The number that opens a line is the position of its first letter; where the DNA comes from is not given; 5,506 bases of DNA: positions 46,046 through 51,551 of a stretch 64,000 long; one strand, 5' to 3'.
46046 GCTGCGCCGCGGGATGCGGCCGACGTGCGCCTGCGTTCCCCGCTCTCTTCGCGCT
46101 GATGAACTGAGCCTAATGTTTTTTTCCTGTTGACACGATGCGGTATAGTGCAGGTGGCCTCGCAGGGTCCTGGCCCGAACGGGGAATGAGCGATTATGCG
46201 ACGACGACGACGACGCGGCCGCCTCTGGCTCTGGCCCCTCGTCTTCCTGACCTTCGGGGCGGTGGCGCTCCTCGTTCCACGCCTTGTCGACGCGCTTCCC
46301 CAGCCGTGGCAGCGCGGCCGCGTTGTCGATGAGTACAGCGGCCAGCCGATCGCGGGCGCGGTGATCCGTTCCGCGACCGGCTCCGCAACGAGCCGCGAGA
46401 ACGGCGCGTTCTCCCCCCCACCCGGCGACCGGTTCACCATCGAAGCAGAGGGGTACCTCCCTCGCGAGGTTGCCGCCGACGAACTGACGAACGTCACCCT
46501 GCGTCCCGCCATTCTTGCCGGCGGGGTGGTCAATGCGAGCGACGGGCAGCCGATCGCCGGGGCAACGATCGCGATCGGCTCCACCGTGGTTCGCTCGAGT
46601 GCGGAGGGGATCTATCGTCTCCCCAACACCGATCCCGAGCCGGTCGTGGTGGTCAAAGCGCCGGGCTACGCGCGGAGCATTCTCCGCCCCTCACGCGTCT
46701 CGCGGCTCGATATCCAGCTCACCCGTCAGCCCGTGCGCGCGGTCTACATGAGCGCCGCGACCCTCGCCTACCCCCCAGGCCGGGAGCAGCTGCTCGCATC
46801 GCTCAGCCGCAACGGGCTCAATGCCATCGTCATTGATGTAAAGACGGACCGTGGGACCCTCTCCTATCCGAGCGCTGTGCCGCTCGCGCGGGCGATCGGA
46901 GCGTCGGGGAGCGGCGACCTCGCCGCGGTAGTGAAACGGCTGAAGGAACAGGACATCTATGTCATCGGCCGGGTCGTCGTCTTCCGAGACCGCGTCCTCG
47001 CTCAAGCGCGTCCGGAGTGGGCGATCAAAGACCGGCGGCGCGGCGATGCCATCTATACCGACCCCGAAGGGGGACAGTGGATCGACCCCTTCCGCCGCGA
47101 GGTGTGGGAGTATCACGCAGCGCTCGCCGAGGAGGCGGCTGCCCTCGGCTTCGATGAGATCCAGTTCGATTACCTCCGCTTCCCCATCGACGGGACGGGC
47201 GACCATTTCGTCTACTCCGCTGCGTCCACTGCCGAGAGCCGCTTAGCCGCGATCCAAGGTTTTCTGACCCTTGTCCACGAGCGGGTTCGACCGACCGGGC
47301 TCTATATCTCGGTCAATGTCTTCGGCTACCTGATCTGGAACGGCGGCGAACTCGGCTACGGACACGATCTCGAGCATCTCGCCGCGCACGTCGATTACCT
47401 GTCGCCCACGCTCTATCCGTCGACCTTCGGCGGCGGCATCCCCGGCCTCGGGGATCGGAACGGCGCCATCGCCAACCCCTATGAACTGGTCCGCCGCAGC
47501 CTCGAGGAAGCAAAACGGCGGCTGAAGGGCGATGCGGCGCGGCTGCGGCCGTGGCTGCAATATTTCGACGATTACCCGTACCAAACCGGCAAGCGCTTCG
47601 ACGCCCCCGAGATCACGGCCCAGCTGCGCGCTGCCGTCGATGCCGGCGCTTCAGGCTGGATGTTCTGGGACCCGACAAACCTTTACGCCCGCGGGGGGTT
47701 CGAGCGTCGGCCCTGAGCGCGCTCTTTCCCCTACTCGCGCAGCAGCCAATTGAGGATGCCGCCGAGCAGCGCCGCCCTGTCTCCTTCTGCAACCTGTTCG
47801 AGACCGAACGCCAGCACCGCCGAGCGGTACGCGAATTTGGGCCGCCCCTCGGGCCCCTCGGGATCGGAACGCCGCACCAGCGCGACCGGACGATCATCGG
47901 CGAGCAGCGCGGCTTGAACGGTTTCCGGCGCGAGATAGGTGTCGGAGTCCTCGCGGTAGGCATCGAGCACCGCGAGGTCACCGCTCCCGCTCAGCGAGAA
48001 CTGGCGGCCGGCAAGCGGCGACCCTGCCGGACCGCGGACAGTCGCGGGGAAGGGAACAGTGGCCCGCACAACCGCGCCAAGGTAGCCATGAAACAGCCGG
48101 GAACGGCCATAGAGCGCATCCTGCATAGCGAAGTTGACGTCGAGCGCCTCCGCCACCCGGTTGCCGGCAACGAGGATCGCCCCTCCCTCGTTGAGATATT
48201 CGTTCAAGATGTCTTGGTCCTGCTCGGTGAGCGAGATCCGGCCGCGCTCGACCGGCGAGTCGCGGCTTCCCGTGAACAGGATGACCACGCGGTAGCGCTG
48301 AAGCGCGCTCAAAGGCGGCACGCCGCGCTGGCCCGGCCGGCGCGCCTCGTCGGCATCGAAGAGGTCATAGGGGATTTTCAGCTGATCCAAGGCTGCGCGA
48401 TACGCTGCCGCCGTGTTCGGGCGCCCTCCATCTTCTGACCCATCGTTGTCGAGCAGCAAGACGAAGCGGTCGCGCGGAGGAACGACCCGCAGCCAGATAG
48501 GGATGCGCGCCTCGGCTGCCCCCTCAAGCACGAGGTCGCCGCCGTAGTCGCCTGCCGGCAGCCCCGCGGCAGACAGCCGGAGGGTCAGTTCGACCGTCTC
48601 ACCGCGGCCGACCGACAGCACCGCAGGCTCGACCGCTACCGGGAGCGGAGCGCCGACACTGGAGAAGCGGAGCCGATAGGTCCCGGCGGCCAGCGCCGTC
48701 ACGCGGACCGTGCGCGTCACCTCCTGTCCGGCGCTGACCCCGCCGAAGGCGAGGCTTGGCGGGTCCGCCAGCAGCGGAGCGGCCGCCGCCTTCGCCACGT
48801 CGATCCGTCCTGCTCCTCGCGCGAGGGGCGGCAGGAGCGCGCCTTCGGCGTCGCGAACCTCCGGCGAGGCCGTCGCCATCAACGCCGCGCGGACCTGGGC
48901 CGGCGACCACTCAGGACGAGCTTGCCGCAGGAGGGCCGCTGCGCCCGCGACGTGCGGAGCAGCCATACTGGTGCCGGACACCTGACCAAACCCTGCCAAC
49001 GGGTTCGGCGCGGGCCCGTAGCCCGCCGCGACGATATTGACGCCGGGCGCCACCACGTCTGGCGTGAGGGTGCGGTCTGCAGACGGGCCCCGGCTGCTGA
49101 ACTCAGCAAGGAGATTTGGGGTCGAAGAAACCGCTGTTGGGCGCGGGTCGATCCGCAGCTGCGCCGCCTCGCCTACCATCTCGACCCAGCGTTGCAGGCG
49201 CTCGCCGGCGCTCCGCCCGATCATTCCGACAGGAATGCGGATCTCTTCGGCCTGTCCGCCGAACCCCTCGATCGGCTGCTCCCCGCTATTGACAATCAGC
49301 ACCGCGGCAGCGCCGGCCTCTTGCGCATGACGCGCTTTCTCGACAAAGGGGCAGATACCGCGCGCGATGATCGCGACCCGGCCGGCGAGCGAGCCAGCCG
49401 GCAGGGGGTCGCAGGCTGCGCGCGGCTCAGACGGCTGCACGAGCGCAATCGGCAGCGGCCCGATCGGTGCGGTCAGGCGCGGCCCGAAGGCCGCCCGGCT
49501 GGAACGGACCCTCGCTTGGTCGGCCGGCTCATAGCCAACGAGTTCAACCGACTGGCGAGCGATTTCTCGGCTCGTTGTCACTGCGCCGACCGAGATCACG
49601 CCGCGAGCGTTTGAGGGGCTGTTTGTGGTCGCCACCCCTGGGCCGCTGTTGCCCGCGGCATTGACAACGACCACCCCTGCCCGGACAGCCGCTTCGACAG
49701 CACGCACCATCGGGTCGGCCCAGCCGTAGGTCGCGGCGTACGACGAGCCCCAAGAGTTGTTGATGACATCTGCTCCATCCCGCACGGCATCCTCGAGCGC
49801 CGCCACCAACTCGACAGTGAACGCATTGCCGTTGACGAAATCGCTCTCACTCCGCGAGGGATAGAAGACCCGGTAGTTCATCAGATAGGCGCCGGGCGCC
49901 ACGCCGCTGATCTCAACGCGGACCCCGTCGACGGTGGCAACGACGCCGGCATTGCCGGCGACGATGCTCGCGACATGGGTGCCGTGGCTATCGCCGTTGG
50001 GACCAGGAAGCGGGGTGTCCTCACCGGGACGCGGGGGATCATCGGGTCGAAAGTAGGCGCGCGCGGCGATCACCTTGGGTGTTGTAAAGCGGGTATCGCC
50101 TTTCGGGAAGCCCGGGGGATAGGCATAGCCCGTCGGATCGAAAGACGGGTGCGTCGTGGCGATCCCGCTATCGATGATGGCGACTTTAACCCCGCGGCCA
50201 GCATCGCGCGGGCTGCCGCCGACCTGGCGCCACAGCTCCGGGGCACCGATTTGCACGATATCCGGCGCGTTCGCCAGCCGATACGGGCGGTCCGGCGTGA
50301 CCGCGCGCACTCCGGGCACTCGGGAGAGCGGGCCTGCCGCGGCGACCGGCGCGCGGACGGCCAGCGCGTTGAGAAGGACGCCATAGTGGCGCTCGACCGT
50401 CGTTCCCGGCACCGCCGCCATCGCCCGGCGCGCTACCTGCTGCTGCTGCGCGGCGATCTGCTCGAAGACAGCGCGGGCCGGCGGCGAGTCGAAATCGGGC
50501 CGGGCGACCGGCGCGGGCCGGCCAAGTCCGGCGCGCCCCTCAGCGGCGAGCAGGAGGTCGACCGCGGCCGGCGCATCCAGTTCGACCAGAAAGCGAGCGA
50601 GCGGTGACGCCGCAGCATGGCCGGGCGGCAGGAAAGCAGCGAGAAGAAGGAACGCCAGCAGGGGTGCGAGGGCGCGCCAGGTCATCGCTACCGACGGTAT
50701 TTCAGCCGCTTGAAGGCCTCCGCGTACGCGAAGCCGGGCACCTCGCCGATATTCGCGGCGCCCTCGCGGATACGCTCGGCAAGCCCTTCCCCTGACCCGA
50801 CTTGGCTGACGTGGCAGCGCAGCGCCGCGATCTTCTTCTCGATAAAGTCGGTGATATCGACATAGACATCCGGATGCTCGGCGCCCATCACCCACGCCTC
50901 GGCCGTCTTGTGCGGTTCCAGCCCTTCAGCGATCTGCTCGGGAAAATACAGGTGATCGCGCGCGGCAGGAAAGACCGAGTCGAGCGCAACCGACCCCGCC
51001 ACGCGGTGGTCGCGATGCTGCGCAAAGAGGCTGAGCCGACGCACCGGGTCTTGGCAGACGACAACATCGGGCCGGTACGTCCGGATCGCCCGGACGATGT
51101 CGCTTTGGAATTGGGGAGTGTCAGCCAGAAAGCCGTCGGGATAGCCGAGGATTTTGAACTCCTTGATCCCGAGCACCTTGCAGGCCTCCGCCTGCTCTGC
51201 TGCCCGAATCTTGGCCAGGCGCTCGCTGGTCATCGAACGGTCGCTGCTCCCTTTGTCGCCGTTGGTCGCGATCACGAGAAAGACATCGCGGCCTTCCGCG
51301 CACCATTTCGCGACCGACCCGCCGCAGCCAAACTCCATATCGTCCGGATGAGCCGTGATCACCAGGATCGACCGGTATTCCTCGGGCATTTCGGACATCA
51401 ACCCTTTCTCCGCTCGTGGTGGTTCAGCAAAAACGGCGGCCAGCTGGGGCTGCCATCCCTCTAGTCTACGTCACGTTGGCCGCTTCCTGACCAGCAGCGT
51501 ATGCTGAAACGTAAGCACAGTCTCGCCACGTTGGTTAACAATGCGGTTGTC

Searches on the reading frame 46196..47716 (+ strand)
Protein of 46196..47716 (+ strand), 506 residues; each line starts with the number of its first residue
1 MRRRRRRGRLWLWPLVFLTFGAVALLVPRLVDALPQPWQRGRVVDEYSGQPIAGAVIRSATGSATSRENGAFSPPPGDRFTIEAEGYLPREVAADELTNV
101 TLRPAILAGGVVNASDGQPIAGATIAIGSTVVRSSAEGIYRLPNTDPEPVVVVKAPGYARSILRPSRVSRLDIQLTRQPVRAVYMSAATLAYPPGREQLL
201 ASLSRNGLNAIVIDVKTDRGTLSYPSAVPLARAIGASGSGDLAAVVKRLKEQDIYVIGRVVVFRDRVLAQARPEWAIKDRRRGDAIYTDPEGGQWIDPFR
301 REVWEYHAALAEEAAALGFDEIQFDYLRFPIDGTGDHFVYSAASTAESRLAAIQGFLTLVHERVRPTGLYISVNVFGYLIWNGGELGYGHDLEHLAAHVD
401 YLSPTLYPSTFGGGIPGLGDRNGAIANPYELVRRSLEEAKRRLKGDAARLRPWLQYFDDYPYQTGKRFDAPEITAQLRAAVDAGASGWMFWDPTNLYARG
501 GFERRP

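Call 51: search_protein_families(library=pfam, proteins=[window:46196-47716:+], max_evalue=0.001)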
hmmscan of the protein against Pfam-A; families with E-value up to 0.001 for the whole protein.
window:46196-47716:+ (506 aa): 5 families
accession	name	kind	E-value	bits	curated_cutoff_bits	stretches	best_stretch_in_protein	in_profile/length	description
PF13200.12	DUF4015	-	4.3e-93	312.3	27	1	182-497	1-313/313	Putative glycosyl hydrolase domain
PF13620.12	CarboxypepD_reg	-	8.1e-15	55.4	32.3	2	109-176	4-82/82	Carboxypeptidase regulatory-like domain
PF14871.12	GHL6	-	2.5e-06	28.2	35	1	197-285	3-88/132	Hypothetical glycosyl hydrolase 6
PF13715.12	CarbopepD_reg_2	-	3.4e-06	27.4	32.2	0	108-160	2-57/88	CarboxypepD_reg-like domain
PF15976.11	CooC_C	-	3e-05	24.4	29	0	110-157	21-68/93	CS1-pili formation C-terminal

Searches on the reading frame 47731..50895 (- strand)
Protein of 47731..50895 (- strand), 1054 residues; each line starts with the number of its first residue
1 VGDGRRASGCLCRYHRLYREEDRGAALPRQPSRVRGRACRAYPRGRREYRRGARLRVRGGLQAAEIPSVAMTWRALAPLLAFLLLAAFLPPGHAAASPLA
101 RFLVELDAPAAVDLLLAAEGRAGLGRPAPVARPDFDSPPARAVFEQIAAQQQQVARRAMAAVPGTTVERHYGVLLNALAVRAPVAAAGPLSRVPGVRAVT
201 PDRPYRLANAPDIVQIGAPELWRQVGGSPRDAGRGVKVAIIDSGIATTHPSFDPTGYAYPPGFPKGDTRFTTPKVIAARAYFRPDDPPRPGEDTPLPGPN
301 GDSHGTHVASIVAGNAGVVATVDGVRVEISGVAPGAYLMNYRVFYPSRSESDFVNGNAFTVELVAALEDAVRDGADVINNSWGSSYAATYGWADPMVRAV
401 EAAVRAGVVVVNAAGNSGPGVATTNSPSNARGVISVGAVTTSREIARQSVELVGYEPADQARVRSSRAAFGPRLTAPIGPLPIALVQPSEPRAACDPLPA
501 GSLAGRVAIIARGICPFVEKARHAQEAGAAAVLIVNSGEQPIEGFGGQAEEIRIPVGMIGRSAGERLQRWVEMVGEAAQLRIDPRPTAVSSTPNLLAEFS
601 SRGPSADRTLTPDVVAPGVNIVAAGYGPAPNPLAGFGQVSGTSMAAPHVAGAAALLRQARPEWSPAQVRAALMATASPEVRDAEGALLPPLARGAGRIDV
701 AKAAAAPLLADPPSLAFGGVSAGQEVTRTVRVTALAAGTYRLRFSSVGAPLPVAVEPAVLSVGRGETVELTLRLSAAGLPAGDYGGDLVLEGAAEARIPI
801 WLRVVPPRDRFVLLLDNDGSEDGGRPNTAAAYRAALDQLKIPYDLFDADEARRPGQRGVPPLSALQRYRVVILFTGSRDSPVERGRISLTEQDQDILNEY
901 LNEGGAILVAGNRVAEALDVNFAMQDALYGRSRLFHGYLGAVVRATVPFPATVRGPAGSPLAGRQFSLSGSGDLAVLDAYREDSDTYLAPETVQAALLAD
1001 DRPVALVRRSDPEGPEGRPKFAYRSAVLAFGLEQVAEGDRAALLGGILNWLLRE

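Call 52: search_protein_families(library=pfam, proteins=[window:47731-50895:-], max_evalue=0.001)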
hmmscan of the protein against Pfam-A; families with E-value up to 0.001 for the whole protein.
window:47731-50895:- (1054 aa): 2 families
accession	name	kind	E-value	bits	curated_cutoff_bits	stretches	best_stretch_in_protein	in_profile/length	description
PF00082.27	Peptidase_S8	-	1e-57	196.1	21.8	1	233-677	1-274/288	Subtilase family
PF02225.27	PA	-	1.2e-16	61.1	23.9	1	485-567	5-95/95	PA domain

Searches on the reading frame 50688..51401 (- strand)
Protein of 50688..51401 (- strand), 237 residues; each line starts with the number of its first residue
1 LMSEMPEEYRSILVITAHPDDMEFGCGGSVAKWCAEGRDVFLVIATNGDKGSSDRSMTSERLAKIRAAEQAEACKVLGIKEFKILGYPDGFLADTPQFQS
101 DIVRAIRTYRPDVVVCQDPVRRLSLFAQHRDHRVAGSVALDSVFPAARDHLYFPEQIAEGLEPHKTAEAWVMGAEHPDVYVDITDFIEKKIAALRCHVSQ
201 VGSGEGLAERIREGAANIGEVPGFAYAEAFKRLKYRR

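Call 52: search_protein_families(library=pfam, proteins=[window:50688-51401:-], max_evalue=0.001)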
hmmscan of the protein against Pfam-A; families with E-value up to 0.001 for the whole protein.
window:50688-51401:- (237 aa): 1 family
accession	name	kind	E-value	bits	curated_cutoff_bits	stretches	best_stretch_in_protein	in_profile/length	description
PF02585.22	PIG-L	-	1.4e-33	116.6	28.2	1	13-140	1-126/129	GlcNAc-PI de-N-acetylase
